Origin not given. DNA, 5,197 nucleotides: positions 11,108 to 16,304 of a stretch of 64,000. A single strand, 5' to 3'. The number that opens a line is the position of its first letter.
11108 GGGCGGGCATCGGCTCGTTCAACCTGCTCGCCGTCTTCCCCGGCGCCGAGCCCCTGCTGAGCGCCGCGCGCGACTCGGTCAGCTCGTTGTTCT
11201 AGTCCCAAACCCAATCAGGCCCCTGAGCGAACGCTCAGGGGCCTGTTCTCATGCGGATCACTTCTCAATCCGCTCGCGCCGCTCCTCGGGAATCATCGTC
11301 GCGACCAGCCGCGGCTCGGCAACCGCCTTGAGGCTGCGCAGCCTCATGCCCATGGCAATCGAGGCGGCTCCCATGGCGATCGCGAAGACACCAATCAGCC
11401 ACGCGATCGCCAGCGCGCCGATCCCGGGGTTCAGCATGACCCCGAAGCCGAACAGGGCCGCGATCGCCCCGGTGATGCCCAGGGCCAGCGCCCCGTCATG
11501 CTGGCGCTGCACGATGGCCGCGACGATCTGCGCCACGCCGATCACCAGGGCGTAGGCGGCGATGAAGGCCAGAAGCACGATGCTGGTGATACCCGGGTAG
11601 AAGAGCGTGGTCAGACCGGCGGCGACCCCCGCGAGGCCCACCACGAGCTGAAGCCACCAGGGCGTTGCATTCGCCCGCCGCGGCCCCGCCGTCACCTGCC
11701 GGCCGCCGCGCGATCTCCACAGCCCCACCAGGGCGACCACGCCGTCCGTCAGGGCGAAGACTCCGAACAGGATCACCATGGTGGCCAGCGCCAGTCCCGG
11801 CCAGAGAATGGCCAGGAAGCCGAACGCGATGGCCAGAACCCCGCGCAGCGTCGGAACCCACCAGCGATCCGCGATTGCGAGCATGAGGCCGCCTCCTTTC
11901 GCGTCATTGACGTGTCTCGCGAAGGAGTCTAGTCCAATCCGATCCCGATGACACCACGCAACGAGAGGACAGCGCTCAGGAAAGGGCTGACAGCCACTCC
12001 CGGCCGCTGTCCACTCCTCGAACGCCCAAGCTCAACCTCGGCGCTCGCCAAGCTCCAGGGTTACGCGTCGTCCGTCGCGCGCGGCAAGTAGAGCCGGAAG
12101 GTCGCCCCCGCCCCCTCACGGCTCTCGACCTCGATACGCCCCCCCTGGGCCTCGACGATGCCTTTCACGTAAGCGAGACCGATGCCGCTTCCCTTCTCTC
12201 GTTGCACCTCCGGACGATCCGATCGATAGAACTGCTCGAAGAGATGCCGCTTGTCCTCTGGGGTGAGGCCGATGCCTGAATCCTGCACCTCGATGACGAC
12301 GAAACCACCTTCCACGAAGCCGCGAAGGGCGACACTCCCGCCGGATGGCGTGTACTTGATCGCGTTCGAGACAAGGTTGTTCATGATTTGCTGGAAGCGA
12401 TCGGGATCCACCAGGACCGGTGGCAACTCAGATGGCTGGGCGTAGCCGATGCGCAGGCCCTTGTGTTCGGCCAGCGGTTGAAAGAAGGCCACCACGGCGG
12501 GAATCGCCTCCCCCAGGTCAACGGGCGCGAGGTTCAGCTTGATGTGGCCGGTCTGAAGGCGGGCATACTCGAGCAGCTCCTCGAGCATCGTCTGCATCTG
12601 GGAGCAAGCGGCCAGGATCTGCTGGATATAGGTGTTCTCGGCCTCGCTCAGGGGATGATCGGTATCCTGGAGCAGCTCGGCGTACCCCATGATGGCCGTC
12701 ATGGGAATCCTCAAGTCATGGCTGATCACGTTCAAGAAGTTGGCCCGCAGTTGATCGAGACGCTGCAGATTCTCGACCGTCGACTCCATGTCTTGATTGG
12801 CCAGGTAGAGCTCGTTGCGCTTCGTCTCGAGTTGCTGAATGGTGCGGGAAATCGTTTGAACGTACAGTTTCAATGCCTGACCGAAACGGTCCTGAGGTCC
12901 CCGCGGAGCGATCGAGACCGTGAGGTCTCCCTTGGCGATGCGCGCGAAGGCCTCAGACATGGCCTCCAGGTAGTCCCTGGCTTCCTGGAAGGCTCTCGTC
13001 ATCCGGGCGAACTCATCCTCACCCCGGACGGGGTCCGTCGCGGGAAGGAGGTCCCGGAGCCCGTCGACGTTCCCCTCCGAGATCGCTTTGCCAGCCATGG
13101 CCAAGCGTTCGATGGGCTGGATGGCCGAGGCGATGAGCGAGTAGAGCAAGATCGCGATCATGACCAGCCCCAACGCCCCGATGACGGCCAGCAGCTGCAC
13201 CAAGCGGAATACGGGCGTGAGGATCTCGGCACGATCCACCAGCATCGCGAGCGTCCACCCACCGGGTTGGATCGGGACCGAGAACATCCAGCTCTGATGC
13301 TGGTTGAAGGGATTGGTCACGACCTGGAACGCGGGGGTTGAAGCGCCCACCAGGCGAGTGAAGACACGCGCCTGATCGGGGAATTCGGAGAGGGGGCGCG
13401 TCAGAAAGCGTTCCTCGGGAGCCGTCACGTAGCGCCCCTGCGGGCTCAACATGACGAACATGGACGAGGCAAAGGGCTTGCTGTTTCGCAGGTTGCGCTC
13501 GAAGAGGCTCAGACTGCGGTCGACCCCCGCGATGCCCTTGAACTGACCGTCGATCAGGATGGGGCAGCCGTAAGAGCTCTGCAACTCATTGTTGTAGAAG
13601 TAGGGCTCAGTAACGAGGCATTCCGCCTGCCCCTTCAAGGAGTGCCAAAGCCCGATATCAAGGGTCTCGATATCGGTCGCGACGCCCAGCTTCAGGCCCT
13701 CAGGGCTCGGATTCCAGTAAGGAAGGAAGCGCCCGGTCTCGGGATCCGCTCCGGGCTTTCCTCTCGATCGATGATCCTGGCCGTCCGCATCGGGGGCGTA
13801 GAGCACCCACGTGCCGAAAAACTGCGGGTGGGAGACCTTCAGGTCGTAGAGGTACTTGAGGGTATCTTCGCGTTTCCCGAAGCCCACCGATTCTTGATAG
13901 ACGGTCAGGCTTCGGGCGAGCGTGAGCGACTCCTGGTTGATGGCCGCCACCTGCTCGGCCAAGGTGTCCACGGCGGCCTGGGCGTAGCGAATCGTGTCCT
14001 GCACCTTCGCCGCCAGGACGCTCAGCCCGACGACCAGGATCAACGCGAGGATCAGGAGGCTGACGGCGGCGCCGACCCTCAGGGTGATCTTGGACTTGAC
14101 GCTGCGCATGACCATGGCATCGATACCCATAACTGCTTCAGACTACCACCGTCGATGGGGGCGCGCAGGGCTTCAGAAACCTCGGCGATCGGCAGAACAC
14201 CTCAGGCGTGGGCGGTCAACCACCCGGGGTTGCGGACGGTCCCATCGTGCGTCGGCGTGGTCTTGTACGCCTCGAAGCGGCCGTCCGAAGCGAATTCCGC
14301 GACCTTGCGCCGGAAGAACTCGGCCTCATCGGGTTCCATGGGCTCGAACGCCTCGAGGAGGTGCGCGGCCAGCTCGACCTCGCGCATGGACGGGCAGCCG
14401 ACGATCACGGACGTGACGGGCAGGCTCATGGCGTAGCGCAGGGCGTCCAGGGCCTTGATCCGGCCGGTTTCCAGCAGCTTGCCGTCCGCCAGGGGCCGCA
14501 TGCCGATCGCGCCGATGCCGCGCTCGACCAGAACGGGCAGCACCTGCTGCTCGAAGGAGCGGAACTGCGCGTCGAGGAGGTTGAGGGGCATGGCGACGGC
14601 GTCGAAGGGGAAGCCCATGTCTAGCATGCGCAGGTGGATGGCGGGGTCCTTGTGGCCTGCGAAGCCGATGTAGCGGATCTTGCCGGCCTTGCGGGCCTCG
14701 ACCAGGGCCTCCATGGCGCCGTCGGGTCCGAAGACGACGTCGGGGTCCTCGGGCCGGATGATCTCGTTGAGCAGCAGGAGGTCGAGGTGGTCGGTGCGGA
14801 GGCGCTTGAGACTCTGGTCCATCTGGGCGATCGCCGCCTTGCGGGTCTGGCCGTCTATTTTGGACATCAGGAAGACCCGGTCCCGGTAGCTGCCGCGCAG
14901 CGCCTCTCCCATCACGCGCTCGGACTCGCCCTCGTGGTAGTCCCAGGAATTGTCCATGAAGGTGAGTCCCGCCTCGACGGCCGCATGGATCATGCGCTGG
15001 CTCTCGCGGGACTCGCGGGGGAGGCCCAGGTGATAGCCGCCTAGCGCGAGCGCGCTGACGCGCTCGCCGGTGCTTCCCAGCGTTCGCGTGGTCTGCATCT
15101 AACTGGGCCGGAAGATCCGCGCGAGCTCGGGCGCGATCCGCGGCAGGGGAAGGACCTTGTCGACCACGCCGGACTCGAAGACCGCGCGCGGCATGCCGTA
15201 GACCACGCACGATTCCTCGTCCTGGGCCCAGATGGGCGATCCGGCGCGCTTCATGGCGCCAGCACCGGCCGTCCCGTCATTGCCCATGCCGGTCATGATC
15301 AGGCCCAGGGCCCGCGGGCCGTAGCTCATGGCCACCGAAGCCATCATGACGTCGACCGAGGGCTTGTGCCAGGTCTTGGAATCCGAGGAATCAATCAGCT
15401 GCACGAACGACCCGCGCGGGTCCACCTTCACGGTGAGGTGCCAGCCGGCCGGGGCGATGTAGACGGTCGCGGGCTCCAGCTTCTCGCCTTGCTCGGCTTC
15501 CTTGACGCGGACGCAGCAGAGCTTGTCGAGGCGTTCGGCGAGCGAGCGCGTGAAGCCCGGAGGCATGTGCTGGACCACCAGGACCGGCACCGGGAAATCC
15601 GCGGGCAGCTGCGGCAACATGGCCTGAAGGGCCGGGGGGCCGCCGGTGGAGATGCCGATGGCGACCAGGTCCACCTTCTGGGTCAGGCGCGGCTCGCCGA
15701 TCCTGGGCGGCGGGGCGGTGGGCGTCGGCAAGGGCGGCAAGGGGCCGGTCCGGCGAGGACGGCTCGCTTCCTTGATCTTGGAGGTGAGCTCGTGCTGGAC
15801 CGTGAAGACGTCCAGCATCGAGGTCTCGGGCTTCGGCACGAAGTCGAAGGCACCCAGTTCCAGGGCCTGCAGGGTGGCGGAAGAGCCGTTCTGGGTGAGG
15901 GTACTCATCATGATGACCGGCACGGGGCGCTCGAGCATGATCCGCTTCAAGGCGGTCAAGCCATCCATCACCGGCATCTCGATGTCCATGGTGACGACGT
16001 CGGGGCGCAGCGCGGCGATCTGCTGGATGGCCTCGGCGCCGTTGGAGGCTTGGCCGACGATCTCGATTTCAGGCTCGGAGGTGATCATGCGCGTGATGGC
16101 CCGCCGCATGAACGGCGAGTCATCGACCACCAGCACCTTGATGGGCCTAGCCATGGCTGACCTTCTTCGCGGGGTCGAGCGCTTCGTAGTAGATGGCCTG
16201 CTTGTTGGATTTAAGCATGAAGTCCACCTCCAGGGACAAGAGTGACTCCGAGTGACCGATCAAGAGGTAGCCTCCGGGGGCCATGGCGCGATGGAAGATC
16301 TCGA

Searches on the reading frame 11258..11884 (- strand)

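Call 58: search_protein_families(library=pfam, proteins=[window:11258-11884:-], max_evalue=0.0001)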
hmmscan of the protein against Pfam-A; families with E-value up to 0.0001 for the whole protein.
window:11258-11884:- (208 aa): 1 family
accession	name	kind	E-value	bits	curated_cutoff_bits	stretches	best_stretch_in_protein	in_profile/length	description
PF03729.18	DUF308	-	2.1e-22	79.6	25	3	13-95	1-73/73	Short repeat of unknown function (DUF308)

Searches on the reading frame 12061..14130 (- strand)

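Call 19: search_protein_families(library=pfam, proteins=[window:12061-14130:-], max_evalue=0.001)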
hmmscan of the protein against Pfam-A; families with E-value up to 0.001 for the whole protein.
window:12061-14130:- (689 aa): 3 families
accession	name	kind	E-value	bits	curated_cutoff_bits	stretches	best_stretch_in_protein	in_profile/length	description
PF02518.31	HATPase_c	-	7.2e-27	94.5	26.4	1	575-685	2-110/111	Histidine kinase-, DNA gyrase B-, and HSP90-like ATPase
PF00512.31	HisKA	-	9e-17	61.3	26.9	1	462-528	2-66/66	His Kinase A (phospho-acceptor) domain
PF00672.30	HAMP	-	1.8e-08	35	25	1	334-389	4-52/53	HAMP domain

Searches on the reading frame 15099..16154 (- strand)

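Call 5: search_protein_families(library=pfam, proteins=[window:15099-16154:-], max_evalue=0.01)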
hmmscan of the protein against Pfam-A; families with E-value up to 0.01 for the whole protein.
window:15099-16154:- (351 aa): 2 families
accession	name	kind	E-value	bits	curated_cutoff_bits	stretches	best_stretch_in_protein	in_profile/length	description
PF01339.22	CheB_methylest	-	6.8e-69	231.5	24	1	164-344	1-174/174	CheB methylesterase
PF00072.30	Response_reg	-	3.1e-25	88.9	30.2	1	7-110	1-101/111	Response regulator receiver domain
